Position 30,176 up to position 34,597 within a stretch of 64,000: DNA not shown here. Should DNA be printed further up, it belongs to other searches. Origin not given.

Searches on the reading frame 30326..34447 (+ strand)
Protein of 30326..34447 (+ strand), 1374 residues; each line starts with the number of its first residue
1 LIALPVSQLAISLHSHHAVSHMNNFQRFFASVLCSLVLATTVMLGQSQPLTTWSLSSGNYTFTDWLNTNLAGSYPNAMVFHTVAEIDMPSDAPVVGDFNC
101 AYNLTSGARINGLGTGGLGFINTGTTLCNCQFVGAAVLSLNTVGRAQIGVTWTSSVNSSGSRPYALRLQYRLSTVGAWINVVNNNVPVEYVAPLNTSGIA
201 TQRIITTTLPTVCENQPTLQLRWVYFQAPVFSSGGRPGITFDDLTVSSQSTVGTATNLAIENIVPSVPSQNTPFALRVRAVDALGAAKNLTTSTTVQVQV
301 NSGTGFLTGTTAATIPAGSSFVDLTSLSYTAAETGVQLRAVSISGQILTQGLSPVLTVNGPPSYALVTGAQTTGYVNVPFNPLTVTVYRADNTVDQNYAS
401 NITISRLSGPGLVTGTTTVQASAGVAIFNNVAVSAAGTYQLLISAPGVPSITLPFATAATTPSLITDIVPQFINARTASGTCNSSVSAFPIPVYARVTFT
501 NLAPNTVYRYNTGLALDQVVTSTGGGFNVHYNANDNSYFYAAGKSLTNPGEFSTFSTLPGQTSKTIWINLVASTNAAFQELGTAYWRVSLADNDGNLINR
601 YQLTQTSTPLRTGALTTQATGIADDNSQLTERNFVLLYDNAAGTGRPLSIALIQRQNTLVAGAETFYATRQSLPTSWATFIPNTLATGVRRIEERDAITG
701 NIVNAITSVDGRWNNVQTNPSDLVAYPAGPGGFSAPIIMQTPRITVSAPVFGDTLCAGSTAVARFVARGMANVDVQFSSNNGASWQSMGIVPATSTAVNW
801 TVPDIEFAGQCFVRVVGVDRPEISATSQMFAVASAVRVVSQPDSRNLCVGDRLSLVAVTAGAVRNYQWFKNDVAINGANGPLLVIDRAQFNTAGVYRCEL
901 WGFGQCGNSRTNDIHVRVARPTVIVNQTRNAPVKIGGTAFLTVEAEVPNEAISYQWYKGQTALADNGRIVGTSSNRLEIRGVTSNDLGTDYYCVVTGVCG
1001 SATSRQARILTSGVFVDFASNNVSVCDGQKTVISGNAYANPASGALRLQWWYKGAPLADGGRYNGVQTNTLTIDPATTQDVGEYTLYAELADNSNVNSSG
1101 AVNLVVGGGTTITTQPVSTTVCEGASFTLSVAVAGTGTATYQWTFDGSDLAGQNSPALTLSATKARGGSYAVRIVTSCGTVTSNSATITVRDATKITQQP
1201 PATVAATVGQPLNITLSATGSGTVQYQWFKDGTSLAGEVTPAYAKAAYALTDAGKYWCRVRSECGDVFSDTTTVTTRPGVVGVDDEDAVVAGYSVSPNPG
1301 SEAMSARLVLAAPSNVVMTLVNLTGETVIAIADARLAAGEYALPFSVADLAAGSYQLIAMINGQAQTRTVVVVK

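Call 7: search_protein_families(library=pfam, proteins=[window:30326-34447:+], max_evalue=1)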
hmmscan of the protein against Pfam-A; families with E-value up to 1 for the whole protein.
window:30326-34447:+ (1374 aa): 10 families
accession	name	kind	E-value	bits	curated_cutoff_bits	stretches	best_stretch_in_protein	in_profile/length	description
PF13927.12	Ig_3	-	6e-34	116.8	30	5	921-996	2-77/78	Immunoglobulin domain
PF07679.22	I-set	-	1.7e-25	89.3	23.7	4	924-1004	3-84/90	Immunoglobulin I-set domain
PF13895.12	Ig_2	-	1.7e-18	67.1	27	4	1196-1275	4-78/79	Immunoglobulin domain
PF00047.31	ig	-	4.7e-10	40.1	21.8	2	931-1003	3-78/81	Immunoglobulin domain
PF07686.23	V-set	-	0.00015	22.3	26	0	1062-1106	61-108/109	Immunoglobulin V-set domain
PF19081.6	Ig_7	-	0.075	13.8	27.3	1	929-1005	8-76/84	Ig-like domain CHU_C associated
PF16680.11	Ig_4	-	0.079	14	30.1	0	864-904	13-49/71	T-cell surface glycoprotein CD3 delta chain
PF18962.6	Por_Secre_tail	-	0.13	13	27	0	1296-1372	2-75/75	Secretion system C-terminal sorting domain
PF21471.3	Reelin_subrepeat-B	-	0.17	12.1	27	0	771-793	58-80/127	Reelin subrepeat B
PF16656.11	Pur_ac_phosph_N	-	0.78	10.8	30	1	494-514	60-80/93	Purple acid Phosphatase, N-terminal domain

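Call 8: search_protein_families(library=ncbifam, proteins=[window:30326-34447:+], max_evalue=1)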
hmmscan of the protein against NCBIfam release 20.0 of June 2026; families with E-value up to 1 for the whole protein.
window:30326-34447:+ (1374 aa): 1 family
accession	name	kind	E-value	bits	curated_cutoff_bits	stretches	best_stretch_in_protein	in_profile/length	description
NF053851.1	Bdello_MAT_N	subfamily_domain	0.036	13.9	60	1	1074-1141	39-105/162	mosaic adhesive trimer family chimeric fiber protein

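Call 68: search_solved_structures(query=window:30386-34447:+, max_evalue=0.01)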
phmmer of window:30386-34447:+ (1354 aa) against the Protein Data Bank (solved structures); distinct sequences matched with E-value up to 0.01: 19.
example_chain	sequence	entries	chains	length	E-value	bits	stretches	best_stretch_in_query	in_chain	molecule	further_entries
9ncf_S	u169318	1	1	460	2.9e-34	121.3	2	1091-1257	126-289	Immunoglobulin-like domain protein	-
9c2d_S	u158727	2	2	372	1e-28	102.8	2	1091-1246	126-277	Tail protein | Putative tail protein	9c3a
3k0w_A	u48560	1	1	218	9.1e-11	43.4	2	1172-1249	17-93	Mucosa-associated lymphoid tissue lymphoma translocation protein 1, isoform 2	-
3b43_A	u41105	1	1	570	1.4e-08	36.1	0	862-1070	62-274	Titin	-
9ba5_A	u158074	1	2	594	3e-07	31.8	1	866-1074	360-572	Contactin-2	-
7ol2_A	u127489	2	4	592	4.2e-07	31.3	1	839-1037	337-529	Contactin-1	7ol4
9rcs_A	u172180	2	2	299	1.9e-06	29.1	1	1041-1259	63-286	Cell adhesion molecule CEACAM6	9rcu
5k6u_A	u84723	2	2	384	5e-06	27.7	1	829-1136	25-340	Protein sidekick-1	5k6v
5xwx_A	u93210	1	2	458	9.9e-06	26.7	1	829-1136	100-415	Protein sidekick-1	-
5k6z_A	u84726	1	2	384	1.4e-05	26.3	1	970-1225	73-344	Protein sidekick-2,Protein sidekick-1 chimera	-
5lxk_A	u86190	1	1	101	6.1e-05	24.1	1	1097-1170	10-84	Decoration protein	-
5e4i_A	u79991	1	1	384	8e-05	23.7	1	929-1250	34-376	Contactin-5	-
2iep_A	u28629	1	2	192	0.0001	23.3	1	858-989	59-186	Muscle-specific kinase receptor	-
8zvi_a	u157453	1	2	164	0.00015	22.8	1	1097-1170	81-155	Decoration protein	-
8s9p_C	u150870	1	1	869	0.00038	21.5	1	918-1130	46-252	Muscle, skeletal receptor tyrosine-protein kinase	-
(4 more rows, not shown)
